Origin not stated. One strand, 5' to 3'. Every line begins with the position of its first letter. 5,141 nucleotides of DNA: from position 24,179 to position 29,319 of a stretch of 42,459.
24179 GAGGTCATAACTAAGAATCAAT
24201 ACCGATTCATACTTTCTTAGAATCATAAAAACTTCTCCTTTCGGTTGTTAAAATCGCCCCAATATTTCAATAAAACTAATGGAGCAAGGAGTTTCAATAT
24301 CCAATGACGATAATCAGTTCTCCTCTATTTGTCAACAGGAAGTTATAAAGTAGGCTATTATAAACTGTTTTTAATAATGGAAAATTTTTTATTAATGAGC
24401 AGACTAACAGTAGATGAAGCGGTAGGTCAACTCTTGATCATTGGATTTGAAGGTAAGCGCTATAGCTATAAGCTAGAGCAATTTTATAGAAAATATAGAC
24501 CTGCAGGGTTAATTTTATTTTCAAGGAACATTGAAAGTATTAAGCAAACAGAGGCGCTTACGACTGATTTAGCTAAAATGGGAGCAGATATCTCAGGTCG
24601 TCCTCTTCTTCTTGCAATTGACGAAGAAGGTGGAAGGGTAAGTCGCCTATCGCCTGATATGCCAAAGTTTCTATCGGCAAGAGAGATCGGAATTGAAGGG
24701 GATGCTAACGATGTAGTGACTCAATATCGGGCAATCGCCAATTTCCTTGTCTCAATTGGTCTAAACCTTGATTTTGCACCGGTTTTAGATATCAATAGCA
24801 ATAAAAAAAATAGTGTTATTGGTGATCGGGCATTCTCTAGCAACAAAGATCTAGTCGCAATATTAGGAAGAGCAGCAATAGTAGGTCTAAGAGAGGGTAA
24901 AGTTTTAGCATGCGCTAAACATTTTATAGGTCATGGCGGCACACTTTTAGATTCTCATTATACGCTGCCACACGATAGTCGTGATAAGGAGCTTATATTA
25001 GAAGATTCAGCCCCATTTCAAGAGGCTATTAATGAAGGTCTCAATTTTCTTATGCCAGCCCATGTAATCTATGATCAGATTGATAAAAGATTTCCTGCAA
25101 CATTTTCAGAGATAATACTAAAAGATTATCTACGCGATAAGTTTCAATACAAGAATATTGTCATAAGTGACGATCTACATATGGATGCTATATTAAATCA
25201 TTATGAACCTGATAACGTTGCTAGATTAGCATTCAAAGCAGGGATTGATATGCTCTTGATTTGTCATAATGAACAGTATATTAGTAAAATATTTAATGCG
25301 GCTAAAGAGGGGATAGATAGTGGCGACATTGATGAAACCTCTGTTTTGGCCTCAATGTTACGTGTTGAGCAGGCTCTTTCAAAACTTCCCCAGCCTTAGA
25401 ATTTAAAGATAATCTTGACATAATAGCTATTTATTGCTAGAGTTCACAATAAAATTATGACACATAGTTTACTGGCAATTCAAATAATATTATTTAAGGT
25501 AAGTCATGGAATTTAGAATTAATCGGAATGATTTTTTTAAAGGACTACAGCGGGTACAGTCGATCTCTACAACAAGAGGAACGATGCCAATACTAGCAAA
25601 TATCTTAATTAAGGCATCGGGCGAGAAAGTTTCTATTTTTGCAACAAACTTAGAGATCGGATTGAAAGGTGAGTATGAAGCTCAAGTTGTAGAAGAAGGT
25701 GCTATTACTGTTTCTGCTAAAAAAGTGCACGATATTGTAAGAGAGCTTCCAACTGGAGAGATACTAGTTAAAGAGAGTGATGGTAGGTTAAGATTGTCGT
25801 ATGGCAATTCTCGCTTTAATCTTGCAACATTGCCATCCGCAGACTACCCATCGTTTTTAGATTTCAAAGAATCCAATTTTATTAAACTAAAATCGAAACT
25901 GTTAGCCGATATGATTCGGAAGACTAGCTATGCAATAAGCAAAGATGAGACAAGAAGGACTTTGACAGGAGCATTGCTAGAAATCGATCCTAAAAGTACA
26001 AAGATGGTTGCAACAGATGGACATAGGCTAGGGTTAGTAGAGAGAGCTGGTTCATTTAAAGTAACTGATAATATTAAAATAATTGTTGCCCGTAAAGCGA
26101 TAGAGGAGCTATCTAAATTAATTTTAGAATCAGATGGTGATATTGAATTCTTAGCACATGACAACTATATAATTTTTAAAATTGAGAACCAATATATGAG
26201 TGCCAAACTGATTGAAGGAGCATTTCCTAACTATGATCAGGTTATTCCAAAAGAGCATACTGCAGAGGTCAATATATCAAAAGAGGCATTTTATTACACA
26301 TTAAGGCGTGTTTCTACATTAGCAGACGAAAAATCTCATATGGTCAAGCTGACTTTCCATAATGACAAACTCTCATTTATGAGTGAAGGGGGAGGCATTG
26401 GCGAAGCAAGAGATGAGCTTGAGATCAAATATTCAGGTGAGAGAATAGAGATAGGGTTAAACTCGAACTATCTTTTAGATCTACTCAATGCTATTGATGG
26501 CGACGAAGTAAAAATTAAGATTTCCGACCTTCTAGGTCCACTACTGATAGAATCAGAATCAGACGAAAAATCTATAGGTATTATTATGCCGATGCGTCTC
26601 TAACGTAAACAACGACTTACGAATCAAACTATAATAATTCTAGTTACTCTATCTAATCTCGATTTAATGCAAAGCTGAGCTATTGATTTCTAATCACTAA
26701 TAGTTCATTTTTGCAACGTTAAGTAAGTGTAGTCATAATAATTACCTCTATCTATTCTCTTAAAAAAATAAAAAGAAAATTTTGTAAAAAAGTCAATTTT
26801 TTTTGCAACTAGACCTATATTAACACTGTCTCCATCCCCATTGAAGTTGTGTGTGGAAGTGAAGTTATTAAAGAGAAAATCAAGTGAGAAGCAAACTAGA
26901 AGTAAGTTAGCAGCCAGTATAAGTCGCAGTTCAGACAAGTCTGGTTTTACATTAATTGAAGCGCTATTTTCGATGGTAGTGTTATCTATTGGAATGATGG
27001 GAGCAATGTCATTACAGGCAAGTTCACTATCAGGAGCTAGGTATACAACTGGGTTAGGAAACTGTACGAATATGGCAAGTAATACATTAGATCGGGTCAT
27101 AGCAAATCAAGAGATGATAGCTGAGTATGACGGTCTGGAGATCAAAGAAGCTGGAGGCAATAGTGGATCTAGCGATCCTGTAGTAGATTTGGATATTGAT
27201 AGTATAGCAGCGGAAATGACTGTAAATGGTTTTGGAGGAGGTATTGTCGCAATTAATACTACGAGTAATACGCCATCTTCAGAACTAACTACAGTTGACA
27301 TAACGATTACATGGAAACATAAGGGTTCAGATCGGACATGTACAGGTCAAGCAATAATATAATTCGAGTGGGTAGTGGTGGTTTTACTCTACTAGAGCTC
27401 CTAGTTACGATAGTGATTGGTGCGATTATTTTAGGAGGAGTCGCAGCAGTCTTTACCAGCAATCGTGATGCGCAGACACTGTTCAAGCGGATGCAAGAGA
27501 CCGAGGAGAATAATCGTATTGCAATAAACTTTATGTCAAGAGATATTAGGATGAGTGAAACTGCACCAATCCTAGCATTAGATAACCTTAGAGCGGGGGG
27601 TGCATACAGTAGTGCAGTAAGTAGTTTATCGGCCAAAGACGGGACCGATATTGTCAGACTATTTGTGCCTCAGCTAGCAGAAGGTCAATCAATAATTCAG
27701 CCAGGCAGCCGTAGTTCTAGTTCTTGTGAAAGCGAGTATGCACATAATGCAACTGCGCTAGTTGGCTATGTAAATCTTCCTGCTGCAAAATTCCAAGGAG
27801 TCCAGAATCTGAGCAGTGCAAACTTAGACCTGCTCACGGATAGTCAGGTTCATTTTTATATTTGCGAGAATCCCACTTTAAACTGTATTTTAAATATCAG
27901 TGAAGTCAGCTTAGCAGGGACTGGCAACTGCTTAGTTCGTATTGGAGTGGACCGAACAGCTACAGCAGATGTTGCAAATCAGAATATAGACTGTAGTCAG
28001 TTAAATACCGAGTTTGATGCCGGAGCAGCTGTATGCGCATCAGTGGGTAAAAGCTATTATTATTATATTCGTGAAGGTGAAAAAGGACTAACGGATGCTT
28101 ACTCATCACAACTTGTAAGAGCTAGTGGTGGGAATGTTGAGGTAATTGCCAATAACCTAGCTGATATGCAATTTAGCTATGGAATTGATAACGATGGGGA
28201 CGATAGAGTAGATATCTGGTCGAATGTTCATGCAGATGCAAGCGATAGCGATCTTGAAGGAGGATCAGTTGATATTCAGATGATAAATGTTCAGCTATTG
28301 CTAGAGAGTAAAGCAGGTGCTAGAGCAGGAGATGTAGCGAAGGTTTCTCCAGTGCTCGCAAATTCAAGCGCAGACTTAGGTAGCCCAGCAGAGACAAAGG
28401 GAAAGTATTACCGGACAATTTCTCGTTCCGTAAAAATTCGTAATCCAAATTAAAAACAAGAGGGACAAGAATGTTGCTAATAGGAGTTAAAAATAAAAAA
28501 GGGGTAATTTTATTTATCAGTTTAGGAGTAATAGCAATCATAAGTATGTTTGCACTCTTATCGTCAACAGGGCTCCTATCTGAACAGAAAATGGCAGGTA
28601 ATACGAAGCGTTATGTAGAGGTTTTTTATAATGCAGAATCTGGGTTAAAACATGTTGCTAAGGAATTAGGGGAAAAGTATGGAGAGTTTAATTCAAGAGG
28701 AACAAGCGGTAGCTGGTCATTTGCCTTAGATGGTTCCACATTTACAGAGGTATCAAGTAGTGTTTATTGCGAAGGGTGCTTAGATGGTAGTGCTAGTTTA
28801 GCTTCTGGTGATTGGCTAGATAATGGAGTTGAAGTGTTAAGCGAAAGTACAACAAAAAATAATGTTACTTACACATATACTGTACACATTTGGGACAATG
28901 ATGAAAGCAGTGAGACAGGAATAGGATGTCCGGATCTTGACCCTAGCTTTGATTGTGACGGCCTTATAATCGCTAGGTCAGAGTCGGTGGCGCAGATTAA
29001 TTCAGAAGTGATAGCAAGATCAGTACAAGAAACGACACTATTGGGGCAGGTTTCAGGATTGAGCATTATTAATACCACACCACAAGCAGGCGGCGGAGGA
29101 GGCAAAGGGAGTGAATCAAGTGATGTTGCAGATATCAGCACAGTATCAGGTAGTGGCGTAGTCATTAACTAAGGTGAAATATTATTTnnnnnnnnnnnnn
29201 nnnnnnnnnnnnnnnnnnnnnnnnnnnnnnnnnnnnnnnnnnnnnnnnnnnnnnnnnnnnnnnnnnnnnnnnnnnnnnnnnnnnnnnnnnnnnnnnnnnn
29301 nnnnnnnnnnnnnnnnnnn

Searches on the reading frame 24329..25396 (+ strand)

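Call 8: search_protein_families(library=pfam, proteins=[window:24329-25396:+], max_evalue=0.01)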
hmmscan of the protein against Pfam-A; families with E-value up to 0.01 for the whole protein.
window:24329-25396:+ (356 aa): 1 family
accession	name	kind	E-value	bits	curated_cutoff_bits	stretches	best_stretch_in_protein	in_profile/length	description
PF00933.27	Glyco_hydro_3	-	3e-68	231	27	1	27-347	1-314/316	Glycosyl hydrolase family 3 N terminal domain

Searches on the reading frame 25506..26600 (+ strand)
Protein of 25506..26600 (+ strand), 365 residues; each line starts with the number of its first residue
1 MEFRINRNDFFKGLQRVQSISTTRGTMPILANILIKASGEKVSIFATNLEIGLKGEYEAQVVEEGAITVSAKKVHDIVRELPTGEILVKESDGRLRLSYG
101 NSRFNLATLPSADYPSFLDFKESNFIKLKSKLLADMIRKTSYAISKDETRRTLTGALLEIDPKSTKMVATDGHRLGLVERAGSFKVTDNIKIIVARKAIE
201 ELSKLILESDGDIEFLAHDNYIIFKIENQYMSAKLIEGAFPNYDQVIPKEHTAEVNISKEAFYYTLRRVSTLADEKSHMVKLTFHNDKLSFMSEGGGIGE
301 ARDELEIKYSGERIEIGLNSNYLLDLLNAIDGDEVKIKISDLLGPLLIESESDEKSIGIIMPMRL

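Call 8: search_protein_families(library=pfam, proteins=[window:25506-26600:+], max_evalue=0.01)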
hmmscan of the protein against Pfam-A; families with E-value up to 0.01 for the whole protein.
window:25506-26600:+ (365 aa): 3 families
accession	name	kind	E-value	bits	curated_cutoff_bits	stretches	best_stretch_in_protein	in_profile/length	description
PF00712.24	DNA_pol3_beta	-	6.9e-34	117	24.4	1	1-116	1-118/120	DNA polymerase III beta subunit, N-terminal domain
PF02768.20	DNA_pol3_beta_3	-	1.2e-28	99.8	27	1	245-364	2-121/121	DNA polymerase III beta subunit, C-terminal domain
PF02767.21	DNA_pol3_beta_2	-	1.8e-27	96.3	27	1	128-242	2-116/116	DNA polymerase III beta subunit, central domain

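Call 42: list_cluster_members(proteins=[window:25506-26600:+, window:23777-24223:-, window:23355-23765:-, window:8767-9975:+, window:12567-14519:+, window:14532-16103:+, window:2913-4733:+, window:18507-20291:+, window:38626-39450:+, window:4752-7292:+])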
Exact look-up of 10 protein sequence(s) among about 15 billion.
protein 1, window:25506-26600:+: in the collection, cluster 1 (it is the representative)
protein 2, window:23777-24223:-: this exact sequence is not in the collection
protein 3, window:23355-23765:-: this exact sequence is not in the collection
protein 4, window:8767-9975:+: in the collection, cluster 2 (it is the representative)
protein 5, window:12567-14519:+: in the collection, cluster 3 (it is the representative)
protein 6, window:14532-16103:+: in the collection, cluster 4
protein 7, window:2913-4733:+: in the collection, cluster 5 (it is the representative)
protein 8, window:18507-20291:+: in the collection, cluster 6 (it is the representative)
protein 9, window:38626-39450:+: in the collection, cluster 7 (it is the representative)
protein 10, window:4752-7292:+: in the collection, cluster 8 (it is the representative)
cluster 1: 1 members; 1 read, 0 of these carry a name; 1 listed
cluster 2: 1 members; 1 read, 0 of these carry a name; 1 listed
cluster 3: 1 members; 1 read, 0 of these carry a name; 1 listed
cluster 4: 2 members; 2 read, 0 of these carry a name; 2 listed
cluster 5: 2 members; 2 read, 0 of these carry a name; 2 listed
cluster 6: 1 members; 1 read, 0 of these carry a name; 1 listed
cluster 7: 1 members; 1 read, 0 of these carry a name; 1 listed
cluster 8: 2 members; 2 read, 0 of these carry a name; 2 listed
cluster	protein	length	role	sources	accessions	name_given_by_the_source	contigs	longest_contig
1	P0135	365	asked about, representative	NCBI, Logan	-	-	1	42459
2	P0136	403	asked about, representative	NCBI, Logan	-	-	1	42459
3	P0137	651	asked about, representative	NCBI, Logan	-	-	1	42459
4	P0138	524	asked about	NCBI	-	-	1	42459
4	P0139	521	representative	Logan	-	-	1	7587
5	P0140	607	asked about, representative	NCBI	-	-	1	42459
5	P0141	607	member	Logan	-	-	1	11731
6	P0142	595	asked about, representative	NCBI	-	-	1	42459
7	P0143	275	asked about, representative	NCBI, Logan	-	-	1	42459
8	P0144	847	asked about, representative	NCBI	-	-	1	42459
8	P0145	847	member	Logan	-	-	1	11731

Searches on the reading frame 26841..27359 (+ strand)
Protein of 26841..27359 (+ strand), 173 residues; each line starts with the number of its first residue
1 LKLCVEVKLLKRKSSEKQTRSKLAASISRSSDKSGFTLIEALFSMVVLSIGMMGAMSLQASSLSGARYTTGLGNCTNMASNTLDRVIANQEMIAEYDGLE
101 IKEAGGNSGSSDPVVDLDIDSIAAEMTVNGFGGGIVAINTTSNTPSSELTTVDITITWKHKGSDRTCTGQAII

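Call 8: search_protein_families(library=pfam, proteins=[window:26841-27359:+], max_evalue=0.01)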
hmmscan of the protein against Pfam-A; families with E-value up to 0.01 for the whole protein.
window:26841-27359:+ (173 aa): 1 family
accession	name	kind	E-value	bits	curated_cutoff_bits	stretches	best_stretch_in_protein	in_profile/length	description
PF07963.17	N_methyl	-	2.5e-07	30.4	21.2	1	32-56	3-27/27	Prokaryotic N-terminal methylation motif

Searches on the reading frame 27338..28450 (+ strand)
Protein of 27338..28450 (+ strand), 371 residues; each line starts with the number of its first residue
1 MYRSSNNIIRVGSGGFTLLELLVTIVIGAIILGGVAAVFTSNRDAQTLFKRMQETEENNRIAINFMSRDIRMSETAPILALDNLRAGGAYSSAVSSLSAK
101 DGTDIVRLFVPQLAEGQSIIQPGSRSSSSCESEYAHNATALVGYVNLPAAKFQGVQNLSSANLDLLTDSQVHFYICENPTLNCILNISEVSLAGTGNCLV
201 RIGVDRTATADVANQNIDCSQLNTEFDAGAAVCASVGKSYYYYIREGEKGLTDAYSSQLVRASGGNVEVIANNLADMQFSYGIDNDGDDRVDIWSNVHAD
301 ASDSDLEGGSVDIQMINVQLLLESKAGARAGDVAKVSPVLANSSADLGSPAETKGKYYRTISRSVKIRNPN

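Call 8: search_protein_families(library=pfam, proteins=[window:27338-28450:+], max_evalue=0.01)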
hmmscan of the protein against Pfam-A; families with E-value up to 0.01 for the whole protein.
window:27338-28450:+ (371 aa): 2 families
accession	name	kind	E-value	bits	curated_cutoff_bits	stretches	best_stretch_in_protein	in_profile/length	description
PF16074.10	PilW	-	4.9e-09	36.7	26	1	242-369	2-124/124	Type IV Pilus-assembly protein W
PF07963.17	N_methyl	-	3.2e-06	26.9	21.2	1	13-35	4-26/27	Prokaryotic N-terminal methylation motif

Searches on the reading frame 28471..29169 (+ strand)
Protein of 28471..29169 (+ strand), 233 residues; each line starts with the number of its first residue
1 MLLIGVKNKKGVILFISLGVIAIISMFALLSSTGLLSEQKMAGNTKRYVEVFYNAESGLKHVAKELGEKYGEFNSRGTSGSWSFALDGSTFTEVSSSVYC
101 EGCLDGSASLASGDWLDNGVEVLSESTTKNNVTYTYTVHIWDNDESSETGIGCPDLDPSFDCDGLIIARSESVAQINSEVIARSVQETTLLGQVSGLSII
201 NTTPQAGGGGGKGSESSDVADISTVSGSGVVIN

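Call 8: search_protein_families(library=pfam, proteins=[window:28471-29169:+], max_evalue=0.01)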
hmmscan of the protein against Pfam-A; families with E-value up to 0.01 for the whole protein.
window:28471-29169:+ (233 aa): 1 family
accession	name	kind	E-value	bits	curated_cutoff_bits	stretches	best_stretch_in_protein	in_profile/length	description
PF14341.11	PilX_N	-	4e-07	30.4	25.5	1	10-60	1-51/51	PilX N-terminal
